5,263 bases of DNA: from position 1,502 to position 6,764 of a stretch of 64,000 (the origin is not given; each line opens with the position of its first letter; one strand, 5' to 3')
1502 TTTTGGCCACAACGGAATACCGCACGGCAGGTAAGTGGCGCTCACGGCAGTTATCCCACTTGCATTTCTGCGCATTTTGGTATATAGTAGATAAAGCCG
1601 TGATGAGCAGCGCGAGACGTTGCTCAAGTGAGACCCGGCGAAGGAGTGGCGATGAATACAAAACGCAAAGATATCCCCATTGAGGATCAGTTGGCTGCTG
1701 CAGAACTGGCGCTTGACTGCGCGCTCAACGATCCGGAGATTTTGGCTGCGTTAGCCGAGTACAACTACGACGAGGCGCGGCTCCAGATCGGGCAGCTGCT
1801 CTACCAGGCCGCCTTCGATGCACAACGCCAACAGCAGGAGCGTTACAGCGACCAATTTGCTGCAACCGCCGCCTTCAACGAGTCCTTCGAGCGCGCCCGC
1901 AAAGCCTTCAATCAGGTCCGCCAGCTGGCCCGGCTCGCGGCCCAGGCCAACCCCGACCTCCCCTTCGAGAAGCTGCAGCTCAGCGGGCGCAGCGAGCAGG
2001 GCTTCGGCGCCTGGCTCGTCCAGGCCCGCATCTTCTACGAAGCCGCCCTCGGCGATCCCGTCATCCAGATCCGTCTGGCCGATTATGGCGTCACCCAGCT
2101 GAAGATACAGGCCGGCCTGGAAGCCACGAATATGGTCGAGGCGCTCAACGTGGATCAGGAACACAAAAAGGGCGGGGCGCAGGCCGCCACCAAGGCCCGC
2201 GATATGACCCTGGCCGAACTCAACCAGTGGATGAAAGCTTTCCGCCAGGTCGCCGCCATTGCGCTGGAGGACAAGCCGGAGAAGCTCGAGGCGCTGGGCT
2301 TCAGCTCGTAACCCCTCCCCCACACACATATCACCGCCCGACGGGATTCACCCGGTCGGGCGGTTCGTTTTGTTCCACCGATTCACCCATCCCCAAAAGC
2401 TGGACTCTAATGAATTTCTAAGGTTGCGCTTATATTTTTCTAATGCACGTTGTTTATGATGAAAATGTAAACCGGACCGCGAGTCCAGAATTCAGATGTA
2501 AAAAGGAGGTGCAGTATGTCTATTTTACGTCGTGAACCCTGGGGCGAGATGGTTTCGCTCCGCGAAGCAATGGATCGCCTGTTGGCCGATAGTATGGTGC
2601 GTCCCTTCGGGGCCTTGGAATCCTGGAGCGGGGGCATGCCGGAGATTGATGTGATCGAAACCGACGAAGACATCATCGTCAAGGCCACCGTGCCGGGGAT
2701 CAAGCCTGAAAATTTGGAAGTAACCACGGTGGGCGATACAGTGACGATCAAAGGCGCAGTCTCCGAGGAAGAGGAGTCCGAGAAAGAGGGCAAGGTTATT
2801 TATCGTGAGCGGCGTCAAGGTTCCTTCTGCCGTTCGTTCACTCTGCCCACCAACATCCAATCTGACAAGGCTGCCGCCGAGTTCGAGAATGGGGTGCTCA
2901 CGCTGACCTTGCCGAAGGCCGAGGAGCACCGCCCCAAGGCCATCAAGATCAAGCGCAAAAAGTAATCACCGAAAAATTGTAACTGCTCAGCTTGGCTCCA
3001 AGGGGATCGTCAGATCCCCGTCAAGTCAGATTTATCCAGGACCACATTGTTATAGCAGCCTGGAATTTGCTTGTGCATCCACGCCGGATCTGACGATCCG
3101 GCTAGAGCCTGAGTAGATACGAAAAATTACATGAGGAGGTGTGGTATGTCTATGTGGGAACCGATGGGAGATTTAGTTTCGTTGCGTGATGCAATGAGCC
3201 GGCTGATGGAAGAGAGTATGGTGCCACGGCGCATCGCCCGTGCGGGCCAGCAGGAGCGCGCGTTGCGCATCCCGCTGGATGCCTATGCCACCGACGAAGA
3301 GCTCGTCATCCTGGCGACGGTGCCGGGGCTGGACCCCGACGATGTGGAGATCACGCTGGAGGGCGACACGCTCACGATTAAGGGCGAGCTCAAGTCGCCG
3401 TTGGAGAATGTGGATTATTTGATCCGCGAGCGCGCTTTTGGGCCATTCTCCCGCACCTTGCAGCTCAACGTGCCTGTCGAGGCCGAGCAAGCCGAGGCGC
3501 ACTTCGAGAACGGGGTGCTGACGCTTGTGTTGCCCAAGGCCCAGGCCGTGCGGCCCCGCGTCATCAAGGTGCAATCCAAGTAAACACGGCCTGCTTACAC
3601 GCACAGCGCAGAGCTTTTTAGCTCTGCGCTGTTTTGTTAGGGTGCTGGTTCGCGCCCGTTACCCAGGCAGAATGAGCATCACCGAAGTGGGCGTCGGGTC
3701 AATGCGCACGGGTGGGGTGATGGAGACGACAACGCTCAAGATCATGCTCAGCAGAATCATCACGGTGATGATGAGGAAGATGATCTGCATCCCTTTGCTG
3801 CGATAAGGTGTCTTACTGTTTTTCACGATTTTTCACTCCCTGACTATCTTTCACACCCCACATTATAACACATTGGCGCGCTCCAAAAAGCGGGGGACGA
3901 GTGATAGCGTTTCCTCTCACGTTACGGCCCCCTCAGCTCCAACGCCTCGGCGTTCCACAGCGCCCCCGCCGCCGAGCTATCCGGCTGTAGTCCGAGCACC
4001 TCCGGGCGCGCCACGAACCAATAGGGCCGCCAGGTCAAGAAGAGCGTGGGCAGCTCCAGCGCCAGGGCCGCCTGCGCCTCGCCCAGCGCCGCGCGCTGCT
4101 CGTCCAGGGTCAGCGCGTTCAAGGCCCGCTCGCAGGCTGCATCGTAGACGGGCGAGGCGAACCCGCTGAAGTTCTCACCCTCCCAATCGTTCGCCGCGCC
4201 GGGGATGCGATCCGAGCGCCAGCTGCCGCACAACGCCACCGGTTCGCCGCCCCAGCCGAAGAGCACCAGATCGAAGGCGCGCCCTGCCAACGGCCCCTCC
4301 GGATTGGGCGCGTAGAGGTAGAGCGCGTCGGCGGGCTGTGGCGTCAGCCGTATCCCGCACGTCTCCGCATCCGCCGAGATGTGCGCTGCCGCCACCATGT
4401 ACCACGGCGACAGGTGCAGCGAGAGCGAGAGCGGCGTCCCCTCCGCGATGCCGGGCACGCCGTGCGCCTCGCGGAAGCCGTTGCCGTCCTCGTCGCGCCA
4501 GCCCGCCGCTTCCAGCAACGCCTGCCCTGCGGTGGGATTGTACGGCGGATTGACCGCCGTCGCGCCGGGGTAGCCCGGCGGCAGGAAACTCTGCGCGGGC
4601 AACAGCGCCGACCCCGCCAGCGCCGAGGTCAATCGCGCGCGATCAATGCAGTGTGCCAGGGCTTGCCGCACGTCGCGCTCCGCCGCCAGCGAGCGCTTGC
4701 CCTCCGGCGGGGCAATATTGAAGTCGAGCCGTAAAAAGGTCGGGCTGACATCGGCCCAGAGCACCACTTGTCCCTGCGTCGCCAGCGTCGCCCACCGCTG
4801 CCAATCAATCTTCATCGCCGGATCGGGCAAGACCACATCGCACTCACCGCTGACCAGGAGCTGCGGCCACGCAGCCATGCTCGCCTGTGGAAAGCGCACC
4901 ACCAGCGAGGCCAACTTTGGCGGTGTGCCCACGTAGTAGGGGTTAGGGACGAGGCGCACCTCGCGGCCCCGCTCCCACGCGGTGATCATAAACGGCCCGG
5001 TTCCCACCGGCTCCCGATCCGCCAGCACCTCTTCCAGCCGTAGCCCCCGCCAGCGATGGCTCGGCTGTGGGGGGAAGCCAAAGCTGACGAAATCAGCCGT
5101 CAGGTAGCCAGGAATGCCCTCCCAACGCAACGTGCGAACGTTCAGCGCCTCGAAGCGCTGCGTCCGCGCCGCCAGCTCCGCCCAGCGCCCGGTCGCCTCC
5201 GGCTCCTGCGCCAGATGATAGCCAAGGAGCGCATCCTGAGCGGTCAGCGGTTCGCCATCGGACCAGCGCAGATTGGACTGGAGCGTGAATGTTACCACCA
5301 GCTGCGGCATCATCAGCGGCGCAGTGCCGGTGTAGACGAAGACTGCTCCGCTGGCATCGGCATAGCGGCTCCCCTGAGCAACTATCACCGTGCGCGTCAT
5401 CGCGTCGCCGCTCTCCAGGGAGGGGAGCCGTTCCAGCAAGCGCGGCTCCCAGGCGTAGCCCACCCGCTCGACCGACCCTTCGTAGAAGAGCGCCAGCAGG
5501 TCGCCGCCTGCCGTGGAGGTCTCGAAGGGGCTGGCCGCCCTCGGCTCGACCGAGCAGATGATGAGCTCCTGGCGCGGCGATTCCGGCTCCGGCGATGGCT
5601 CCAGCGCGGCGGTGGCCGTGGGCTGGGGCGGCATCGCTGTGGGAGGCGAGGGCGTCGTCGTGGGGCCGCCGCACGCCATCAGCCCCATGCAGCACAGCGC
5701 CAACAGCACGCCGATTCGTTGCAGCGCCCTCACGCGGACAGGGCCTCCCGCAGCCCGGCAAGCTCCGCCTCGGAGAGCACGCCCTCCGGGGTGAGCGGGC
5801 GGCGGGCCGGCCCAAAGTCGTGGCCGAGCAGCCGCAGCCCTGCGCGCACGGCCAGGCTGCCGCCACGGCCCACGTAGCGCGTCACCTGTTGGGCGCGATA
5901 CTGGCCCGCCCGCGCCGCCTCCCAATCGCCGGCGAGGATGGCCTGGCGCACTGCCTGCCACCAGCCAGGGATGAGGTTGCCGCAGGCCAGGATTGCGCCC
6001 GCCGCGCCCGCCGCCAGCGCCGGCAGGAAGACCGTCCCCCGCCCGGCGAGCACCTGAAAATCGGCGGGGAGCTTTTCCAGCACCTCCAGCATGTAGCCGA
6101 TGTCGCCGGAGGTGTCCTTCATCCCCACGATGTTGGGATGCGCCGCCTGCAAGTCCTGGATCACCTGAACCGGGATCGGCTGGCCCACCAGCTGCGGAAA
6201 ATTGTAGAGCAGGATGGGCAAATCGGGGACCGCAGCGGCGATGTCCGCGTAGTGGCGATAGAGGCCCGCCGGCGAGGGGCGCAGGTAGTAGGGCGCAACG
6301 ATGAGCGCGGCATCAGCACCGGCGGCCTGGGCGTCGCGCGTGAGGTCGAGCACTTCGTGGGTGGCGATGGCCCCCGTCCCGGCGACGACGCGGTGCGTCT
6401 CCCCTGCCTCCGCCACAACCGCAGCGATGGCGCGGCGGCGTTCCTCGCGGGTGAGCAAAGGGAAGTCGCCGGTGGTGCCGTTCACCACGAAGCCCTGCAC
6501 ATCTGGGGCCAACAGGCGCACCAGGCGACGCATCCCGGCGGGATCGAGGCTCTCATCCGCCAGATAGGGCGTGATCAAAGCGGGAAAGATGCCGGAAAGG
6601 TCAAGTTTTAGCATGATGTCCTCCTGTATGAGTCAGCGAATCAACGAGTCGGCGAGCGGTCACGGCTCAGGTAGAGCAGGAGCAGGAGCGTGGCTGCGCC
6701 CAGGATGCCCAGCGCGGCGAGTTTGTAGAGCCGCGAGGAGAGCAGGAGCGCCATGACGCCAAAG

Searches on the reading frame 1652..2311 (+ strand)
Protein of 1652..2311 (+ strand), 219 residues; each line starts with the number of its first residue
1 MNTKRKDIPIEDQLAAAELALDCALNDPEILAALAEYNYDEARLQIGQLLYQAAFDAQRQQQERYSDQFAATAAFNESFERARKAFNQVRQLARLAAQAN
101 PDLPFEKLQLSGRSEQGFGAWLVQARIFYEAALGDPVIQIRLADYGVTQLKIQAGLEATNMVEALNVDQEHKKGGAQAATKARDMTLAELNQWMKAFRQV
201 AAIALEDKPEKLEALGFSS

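Call 53: find_encoding_contigs(protein=window:1652-2311:+, flank=10000, max_places=6)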
Protein window:1652-2311:+ (219 aa): 4 contigs read that carry it; 3 places shown.
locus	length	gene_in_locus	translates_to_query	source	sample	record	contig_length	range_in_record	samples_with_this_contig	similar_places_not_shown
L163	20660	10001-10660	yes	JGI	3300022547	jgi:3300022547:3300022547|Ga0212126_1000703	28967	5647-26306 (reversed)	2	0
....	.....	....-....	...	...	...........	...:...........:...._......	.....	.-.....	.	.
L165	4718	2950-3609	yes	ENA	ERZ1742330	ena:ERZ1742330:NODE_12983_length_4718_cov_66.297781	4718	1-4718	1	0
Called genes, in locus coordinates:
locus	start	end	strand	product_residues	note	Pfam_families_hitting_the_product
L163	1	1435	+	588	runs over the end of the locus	PF08439:Peptidase_M3_N (weak), PF01432:Peptidase_M3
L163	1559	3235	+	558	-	PF01642:MM_CoA_mutase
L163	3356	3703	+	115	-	PF02604:PhdYeFM_antitox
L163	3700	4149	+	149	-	PF01850:PIN, PF10130:PIN_2 (weak)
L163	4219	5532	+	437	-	PF02775:TPP_enzyme_C, PF01558:POR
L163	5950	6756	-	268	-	PF02616:SMC_ScpA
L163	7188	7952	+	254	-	-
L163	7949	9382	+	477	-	PF09913:DUF2142 (weak), PF13231:PMT_2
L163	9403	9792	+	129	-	PF22636:FlK, PF03061:4HBT (weak)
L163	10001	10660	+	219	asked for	-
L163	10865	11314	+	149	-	PF00011:HSP20, PF17886:ArsA_HSP20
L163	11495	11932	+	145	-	PF00011:HSP20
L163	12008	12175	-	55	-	-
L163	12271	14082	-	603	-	PF00496:SBP_bac_5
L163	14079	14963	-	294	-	PF00701:DHDPS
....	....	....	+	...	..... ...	-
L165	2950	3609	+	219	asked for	-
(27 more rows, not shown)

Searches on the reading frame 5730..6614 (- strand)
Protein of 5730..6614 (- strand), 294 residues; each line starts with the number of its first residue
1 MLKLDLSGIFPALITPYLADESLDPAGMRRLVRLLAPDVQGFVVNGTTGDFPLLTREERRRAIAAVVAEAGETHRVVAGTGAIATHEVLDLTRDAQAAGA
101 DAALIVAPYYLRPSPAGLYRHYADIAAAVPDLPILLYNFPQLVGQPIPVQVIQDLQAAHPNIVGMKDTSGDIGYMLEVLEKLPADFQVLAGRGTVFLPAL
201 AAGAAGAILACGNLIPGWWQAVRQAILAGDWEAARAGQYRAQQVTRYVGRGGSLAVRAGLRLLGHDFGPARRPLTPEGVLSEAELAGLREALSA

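Call 46: search_protein_families(library=pfam, proteins=[window:5730-6614:-], max_evalue=0.00001)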
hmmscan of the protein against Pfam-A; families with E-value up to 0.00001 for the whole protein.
window:5730-6614:- (294 aa): 1 family
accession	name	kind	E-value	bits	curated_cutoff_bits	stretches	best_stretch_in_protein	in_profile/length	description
PF00701.28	DHDPS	-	3.1e-61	207.1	22.1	1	6-277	2-274/289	Dihydrodipicolinate synthetase family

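Call 57: find_homologous_proteins(query=window:5730-6611:-, max_evalue=1e-40)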
Query window:5730-6611:- (293 aa): 155 proteins with E <= 1e-40 among 8000 candidates; the best 120 are listed.
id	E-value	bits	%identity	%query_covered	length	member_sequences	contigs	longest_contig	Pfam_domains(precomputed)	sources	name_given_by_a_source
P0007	3.0e-185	632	100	100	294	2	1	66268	PF00701.29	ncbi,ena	-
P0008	6.4e-132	457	74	100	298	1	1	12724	PF00701.29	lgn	-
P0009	2.2e-130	452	74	99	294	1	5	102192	PF00701.29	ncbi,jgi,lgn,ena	-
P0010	3.5e-125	435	72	99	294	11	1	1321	PF00701.29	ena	-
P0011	1.1e-120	420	69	99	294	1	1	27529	PF00701.29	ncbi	-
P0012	3.0e-117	409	69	99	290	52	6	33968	PF00701.29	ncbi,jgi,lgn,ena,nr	ncbi:MAG TPA: dihydrodipicolinate synthase family protein [Anaerolineae bacterium]|nr:dihydrodipicol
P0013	9.1e-116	404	69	99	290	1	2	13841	PF00701.29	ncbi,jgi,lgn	-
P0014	6.1e-115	402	69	99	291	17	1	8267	PF00701.29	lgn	-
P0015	7.9e-115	401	67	99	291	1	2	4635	PF00701.29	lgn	-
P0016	2.1e-114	400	65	100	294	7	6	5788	PF00701.29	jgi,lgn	jgi:4-hydroxy-tetrahydrodipicolinate synthase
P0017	3.2e-114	399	67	99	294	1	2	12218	PF00701.29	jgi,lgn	jgi:4-hydroxy-tetrahydrodipicolinate synthase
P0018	3.6e-114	399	67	99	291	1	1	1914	PF00701.29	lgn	-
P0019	3.3e-113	396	65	99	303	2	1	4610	PF00701.29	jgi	-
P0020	4.7e-112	392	67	100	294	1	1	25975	PF00701.29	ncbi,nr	ncbi:MAG: dihydrodipicolinate synthase family protein [Chloroflexota bacterium]|nr:dihydrodipicolina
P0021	5.3e-112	392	66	100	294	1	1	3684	PF00701.29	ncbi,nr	ncbi:MAG: dihydrodipicolinate synthase family protein [Anaerolineae bacterium]|nr:dihydrodipicolinat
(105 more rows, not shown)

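Call 58: find_encoding_contigs(protein=P0009, flank=10000, max_places=2)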
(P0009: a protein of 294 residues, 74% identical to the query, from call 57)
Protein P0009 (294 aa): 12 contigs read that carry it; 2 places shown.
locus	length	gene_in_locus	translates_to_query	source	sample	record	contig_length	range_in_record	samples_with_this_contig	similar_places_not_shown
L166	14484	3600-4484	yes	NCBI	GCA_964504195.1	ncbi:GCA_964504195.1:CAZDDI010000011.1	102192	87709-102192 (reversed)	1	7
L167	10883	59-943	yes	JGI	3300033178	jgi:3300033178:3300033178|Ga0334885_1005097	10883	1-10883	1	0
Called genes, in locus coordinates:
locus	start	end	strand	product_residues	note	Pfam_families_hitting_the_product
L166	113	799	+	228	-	PF00753:Lactamase_B, PF13483:Lactamase_B_3, PF12706:Lactamase_B_2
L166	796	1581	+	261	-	PF00497:SBP_bac_3, PF03466:LysR_substrate (weak), PF12974:Phosphonate-bd (weak)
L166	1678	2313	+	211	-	PF14681:UPRTase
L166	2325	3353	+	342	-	PF00953:Glycos_transf_4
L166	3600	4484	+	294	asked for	PF00701:DHDPS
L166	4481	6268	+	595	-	PF00496:SBP_bac_5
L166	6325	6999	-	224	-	-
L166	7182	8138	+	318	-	-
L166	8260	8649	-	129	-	PF22636:FlK, PF03061:4HBT (weak)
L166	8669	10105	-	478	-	PF09913:DUF2142 (faint), PF13231:PMT_2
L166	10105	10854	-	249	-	-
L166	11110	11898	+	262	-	PF02616:SMC_ScpA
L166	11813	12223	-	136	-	PF04892:VanZ-LLP1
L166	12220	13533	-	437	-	PF02775:TPP_enzyme_C, PF01558:POR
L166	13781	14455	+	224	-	-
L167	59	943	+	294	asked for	PF00701:DHDPS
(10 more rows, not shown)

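Call 59: find_encoding_contigs(protein=P0008, flank=10000, max_places=1)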
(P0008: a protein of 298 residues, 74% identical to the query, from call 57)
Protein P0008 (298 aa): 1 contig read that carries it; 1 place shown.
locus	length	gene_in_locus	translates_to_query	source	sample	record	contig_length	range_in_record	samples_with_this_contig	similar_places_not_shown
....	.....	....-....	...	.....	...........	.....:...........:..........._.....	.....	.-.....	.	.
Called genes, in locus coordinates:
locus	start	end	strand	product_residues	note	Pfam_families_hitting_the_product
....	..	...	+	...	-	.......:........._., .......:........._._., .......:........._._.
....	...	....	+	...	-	-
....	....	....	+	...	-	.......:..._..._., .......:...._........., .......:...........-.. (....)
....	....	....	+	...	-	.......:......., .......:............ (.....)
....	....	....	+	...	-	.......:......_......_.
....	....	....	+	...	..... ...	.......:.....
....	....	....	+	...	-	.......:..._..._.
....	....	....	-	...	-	-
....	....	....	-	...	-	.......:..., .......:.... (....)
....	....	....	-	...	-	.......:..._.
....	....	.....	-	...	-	-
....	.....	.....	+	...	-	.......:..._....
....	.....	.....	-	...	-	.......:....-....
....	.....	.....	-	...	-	?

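Call 60: find_encoding_contigs(protein=P0011, flank=10000, max_places=1)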
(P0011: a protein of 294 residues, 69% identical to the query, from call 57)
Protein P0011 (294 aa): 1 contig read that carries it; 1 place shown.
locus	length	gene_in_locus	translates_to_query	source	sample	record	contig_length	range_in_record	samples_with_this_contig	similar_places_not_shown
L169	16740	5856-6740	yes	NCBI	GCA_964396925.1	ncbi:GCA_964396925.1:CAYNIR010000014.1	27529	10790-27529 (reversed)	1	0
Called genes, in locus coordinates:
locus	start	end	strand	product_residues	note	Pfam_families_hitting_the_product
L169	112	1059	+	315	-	PF00291:PALP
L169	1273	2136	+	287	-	PF02517:Rce1-like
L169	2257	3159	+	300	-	PF02517:Rce1-like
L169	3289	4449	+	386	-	PF22025:ThiI_fer, PF02926:THUMP, PF02568:ThiI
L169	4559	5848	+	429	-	PF20695:UbiD_N, PF01977:UbiD, PF20696:UbiD_C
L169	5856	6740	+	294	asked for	PF00701:DHDPS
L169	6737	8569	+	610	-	PF00496:SBP_bac_5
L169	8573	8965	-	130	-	PF22636:FlK, PF03061:4HBT (weak)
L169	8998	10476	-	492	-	PF13231:PMT_2 (weak)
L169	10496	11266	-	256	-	-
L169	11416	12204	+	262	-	PF02616:SMC_ScpA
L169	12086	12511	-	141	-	PF04892:VanZ-LLP1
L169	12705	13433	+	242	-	PF00535:Glycos_transf_2, PF13641:Glyco_tranf_2_3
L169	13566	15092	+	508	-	PF01145:Band_7 (weak)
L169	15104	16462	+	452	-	PF01145:Band_7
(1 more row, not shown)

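Call 61: find_encoding_contigs(protein=P0012, flank=10000, max_places=2)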
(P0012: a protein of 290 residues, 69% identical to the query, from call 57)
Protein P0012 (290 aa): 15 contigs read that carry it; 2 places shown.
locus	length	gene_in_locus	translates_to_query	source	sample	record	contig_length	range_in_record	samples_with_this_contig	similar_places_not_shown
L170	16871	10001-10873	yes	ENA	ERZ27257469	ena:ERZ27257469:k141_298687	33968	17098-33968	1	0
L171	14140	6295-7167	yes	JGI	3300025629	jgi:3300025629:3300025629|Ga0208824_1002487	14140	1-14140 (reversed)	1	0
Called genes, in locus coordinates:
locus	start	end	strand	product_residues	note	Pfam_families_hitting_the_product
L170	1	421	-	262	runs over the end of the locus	PF27840:ScmC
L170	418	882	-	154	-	-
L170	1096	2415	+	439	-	PF05496:RuvB_N, PF07728:AAA_5 (faint), PF00004:AAA, PF16193:AAA_assoc_2, PF12002:MgsA_C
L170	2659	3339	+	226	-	PF00753:Lactamase_B, PF13483:Lactamase_B_3, PF12706:Lactamase_B_2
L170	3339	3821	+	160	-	-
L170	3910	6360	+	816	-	-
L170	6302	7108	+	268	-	PF00497:SBP_bac_3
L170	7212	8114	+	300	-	PF01569:PAP2, PF14378:PAP2_3 (weak)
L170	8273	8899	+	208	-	PF14681:UPRTase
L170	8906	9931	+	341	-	PF00953:Glycos_transf_4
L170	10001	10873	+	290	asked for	PF00701:DHDPS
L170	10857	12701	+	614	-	PF00496:SBP_bac_5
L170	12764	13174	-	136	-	PF22636:FlK, PF03061:4HBT (weak)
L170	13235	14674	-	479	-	PF09913:DUF2142 (faint), PF13231:PMT_2 (weak)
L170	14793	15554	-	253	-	-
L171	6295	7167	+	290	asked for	PF00701:DHDPS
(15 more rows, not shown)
